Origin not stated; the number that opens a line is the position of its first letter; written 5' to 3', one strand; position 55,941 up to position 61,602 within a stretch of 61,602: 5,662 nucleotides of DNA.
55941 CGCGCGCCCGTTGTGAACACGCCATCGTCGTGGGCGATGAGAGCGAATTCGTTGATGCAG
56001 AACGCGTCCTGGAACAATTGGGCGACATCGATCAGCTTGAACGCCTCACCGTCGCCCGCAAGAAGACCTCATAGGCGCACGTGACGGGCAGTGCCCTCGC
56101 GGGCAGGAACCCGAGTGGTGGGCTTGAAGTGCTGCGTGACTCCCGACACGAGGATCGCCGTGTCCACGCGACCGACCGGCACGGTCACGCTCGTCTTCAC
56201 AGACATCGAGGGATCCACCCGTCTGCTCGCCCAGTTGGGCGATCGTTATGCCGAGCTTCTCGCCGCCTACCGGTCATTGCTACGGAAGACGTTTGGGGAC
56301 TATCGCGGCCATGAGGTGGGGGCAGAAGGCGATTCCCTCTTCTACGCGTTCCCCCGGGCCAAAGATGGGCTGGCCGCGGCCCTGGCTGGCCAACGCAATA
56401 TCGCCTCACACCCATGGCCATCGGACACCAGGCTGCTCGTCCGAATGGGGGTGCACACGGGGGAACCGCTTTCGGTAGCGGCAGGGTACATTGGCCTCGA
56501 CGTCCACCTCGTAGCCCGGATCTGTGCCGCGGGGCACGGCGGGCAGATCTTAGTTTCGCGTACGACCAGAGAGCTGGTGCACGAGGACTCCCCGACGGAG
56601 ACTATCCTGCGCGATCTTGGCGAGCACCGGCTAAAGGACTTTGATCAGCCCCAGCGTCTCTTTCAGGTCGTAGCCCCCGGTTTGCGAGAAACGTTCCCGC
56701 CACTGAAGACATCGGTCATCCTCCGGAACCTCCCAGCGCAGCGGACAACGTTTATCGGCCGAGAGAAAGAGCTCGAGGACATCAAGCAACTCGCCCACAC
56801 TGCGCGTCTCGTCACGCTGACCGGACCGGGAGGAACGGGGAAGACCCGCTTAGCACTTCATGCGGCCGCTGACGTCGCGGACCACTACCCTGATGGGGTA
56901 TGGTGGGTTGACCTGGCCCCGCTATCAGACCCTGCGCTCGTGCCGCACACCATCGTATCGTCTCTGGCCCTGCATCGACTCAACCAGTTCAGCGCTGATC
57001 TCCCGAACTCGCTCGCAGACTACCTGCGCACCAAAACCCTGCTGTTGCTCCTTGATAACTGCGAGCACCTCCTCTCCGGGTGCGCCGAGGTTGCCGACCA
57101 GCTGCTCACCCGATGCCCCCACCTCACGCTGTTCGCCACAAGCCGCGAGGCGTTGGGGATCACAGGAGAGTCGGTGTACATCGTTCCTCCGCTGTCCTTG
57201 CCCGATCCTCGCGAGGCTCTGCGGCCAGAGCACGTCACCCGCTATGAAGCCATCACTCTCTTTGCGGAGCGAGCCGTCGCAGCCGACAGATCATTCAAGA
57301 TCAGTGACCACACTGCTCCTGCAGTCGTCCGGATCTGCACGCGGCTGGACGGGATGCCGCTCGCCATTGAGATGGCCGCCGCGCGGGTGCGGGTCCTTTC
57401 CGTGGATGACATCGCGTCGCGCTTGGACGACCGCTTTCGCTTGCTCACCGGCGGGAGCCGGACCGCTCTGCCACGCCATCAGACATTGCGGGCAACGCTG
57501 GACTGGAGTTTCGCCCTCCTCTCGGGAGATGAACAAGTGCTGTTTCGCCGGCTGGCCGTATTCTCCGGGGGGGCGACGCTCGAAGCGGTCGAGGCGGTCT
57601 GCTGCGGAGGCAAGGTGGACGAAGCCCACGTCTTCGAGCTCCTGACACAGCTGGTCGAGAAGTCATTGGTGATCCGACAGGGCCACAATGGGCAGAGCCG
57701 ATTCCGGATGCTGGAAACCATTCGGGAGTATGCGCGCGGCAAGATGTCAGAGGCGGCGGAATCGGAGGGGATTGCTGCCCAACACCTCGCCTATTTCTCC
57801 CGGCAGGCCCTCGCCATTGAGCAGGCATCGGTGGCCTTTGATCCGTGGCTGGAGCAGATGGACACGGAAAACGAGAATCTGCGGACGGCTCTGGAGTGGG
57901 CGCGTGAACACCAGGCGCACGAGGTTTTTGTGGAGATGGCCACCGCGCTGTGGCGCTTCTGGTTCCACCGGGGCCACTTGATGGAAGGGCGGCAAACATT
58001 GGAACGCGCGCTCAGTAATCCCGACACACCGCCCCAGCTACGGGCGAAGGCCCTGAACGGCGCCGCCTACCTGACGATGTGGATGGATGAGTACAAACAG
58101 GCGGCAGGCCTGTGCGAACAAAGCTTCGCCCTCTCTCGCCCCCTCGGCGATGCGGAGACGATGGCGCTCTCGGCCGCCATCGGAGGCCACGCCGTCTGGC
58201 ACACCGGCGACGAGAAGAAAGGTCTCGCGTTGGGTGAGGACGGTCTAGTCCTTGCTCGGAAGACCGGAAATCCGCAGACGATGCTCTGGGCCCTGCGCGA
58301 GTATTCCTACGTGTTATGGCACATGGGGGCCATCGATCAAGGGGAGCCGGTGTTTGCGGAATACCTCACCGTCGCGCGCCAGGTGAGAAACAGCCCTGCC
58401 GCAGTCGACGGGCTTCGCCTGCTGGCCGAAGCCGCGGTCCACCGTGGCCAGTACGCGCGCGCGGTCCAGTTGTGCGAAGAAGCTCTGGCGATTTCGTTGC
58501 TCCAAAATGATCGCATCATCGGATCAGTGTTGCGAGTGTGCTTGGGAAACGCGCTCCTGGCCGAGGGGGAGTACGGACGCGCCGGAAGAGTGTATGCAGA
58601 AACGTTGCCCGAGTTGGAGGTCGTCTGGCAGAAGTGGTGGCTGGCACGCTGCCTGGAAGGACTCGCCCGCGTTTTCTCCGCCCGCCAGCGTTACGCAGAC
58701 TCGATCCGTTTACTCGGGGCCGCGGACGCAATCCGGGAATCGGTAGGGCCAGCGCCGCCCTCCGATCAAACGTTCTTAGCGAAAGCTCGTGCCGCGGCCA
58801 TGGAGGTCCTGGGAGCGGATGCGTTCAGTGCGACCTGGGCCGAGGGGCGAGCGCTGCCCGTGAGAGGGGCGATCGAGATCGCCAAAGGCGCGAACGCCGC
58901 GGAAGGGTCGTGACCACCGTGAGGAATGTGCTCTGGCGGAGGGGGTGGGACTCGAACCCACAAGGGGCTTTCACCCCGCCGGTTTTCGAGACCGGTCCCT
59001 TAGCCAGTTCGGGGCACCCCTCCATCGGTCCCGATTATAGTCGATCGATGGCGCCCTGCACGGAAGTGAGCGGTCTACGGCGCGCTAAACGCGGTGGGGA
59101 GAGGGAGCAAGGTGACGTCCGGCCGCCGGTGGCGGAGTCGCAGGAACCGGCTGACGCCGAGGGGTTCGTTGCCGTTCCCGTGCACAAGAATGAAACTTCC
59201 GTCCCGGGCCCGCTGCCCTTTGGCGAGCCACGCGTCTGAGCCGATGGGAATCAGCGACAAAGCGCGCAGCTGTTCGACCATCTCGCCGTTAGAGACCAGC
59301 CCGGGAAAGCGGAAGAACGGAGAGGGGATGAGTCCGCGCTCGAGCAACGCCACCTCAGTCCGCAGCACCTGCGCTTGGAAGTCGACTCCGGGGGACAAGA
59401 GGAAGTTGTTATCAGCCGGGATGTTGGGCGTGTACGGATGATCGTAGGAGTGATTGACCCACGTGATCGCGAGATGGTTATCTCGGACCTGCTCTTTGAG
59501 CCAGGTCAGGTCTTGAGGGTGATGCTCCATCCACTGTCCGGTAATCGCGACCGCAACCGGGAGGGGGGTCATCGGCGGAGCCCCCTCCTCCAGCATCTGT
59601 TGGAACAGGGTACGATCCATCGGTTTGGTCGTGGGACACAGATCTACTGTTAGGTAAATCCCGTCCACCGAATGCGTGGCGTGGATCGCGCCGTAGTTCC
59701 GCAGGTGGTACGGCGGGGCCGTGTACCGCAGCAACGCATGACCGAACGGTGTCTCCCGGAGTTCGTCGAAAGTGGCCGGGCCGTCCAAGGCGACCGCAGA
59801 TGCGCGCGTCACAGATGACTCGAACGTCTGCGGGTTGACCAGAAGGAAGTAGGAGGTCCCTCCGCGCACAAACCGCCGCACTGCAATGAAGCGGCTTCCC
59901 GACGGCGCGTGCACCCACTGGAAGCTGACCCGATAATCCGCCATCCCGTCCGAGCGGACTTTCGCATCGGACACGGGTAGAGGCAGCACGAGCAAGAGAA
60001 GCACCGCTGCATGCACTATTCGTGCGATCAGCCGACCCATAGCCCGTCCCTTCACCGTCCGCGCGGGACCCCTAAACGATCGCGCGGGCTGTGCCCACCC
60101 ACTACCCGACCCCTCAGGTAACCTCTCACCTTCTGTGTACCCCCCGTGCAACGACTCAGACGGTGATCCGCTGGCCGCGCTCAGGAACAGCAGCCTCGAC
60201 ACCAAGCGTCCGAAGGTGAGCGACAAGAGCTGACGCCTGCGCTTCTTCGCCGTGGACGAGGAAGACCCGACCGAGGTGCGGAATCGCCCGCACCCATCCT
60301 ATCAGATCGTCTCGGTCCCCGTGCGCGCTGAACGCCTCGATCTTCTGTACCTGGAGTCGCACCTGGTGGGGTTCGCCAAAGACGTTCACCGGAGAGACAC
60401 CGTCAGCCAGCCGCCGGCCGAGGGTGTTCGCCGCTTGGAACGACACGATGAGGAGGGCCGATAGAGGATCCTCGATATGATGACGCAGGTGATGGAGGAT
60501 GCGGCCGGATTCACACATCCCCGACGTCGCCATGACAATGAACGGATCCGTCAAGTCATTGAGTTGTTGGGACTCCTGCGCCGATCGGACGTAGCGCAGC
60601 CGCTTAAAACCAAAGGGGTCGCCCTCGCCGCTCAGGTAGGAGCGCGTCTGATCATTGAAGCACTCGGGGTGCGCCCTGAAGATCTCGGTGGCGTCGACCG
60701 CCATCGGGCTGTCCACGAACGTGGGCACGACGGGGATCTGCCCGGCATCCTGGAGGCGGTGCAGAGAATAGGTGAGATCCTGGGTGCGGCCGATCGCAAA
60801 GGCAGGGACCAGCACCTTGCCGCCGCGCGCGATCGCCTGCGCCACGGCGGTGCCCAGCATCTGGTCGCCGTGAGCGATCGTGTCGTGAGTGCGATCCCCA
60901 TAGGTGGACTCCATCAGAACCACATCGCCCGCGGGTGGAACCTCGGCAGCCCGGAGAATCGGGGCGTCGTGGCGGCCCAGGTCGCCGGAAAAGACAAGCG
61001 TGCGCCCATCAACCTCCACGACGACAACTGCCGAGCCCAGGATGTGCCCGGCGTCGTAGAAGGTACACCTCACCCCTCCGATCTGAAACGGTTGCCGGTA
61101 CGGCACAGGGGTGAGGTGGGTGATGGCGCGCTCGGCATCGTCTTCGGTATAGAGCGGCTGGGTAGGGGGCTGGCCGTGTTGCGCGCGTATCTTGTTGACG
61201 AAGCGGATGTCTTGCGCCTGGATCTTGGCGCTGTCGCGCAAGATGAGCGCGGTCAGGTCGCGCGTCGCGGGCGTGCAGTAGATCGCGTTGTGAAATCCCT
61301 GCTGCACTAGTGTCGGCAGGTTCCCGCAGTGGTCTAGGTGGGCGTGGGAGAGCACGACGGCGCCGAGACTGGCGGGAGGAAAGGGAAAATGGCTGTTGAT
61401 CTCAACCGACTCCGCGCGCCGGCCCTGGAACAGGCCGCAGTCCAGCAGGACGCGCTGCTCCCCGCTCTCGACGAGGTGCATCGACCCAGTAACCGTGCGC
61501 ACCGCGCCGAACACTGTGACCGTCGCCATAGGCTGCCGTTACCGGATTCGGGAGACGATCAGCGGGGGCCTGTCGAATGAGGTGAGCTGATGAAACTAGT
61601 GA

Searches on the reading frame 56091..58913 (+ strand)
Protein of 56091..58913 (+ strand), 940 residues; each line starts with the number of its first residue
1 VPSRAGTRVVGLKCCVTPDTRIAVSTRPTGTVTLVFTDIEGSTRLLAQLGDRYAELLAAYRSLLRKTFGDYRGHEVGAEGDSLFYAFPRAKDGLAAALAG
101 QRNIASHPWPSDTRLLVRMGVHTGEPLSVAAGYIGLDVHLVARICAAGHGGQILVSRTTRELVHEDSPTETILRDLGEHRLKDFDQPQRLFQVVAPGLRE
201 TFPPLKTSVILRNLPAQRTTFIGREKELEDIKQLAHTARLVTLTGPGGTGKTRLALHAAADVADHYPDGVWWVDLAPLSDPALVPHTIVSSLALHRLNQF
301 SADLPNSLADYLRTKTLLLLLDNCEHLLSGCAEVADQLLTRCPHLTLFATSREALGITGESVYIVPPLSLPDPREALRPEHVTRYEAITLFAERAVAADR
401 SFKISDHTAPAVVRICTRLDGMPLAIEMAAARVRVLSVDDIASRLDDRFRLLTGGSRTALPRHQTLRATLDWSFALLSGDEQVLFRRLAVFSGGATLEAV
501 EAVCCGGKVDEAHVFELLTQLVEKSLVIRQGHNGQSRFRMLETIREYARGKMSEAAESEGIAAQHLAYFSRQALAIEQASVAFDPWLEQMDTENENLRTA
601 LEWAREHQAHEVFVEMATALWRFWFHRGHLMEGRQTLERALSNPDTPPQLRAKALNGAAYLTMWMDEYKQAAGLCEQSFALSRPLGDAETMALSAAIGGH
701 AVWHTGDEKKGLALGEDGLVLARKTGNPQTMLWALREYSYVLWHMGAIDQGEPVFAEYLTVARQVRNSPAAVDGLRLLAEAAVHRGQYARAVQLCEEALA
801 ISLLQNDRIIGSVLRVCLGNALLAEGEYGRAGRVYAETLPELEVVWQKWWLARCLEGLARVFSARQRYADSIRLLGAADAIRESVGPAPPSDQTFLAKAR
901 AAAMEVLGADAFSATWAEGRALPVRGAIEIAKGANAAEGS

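Call 67: search_protein_families(library=pfam, proteins=[window:56091-58913:+])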
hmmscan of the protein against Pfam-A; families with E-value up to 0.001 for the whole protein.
window:56091-58913:+ (940 aa): 10 families
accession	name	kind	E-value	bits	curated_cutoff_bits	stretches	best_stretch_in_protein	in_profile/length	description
PF13424.12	TPR_12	-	7.6e-10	39.3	30.1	1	731-801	2-74/77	Tetratricopeptide repeat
PF13191.12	AAA_16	-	7.9e-09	36.7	32.6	1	220-321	1-103/167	AAA ATPase domain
PF00931.28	NB-ARC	-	3.7e-07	30.1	23.5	1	237-323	17-108/248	NB-ARC domain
PF13401.12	AAA_22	-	6.6e-07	30.1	27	1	237-342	4-104/130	AAA domain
PF00211.25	Guanylate_cyc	-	7.7e-07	29.3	21.9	1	26-164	3-156/183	Adenylate and Guanylate cyclase catalytic domain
PF13374.12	TPR_10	-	2.1e-05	24.8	27.5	0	778-801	8-31/42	Tetratricopeptide repeat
PF17874.7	TPR_MalT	-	3.1e-05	23.8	45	0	742-880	50-189/336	MalT-like TPR region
PF13176.12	TPR_7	-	0.00011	22.4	27.9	0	775-808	2-35/36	Tetratricopeptide repeat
PF13481.12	AAA_25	-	0.00012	22.2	27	1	236-272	31-63/195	AAA domain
PF20703.3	nSTAND1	-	0.0005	20.3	27.1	1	217-334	12-134/379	Novel STAND NTPase 1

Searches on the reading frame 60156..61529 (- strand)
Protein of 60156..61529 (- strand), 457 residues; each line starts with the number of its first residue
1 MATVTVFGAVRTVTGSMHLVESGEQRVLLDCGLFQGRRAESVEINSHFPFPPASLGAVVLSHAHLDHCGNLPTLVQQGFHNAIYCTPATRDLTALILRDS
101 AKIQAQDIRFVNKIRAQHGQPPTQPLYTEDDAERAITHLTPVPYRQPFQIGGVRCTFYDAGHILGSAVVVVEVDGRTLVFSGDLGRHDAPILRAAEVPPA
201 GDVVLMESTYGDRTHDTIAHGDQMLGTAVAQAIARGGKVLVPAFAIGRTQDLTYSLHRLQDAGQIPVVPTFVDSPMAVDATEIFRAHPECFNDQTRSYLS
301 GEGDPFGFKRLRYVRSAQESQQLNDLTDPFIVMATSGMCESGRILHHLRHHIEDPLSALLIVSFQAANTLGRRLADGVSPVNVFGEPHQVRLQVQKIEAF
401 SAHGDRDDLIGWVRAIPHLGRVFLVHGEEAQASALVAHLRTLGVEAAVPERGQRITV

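Call 67: search_protein_families(library=pfam, proteins=[window:60156-61529:-])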
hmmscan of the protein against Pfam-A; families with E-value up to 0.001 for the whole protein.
window:60156-61529:- (457 aa): 5 families
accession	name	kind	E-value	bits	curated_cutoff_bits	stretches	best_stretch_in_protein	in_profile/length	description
PF10996.14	Beta-Casp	-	5.3e-36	124.2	27.7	1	249-374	1-120/120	Beta-Casp domain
PF07521.17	RMMBL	-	1.4e-15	57.5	21.6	1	389-449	3-63/63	Zn-dependent metallo-hydrolase RNA specificity domain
PF00753.33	Lactamase_B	-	9.3e-13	49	22.7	1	14-194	5-160/196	Metallo-beta-lactamase superfamily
PF12706.13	Lactamase_B_2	-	2.5e-12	47.3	27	1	26-225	2-184/200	Beta-lactamase superfamily domain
PF16661.11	Lactamase_B_6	-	6.7e-09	35.8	27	1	19-185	1-163/193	Metallo-beta-lactamase superfamily domain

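Call 68: find_homologous_proteins(query=window:60156-61529:-, max_evalue=1e-30)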
Query window:60156-61529:- (457 aa): 8000 proteins with E <= 1e-30 among 8000 candidates; the best 120 are listed.
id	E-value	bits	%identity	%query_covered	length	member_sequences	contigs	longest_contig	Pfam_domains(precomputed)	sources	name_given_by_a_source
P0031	0.0e+0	1018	98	100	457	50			PF12706.14,PF16661.12,PF23023.2,PF07521.18,PF10996.15,PF00753.34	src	-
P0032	3.8e-283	957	92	100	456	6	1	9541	PF12706.14,PF16661.12,PF23023.2,PF07521.18,PF10996.15,PF00753.34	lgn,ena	-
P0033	9.8e-263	890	86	100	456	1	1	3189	PF12706.14,PF16661.12,PF07521.18,PF10996.15,PF00753.34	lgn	-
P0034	2.9e-250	849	80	100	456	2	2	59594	PF12706.14,PF16661.12,PF07521.18,PF10996.15,PF00753.34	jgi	jgi:metallo-beta-lactamase family protein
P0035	3.2e-233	792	74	100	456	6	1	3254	PF12706.14,PF16661.12,PF23023.2,PF07521.18,PF10996.15,PF00753.34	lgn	-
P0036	8.2e-225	765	72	100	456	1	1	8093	PF12706.14,PF16661.12,PF07521.18,PF10996.15,PF00753.34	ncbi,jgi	jgi:metallo-beta-lactamase family protein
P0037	9.0e-222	755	70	100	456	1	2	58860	PF12706.14,PF16661.12,PF23023.2,PF07521.18,PF10996.15,PF00753.34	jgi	-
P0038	4.1e-219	746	71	100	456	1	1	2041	PF12706.14,PF16661.12,PF23023.2,PF07521.18,PF10996.15,PF00753.34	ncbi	-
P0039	4.4e-209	713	68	100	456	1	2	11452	PF12706.14,PF16661.12,PF23023.2,PF07521.18,PF10996.15,PF00753.34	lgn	-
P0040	2.6e-208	710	68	100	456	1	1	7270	PF12706.14,PF16661.12,PF23023.2,PF07521.18,PF10996.15,PF00753.34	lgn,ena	-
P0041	4.4e-206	703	66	100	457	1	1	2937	PF12706.14,PF16661.12,PF07521.18,PF10996.15,PF00753.34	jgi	jgi:metallo-beta-lactamase family protein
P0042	4.0e-204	697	66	100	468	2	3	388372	PF12706.14,PF16661.12,PF07521.18,PF10996.15,PF00753.34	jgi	-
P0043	1.4e-203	695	67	99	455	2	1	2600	PF12706.14,PF16661.12,PF07521.18,PF10996.15,PF00753.34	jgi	-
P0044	1.2e-202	692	67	100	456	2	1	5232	PF12706.14,PF16661.12,PF07521.18,PF10996.15,PF00753.34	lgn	-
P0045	2.9e-202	690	69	96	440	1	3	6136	PF12706.14,PF16661.12,PF07521.18,PF10996.15,PF00753.34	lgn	-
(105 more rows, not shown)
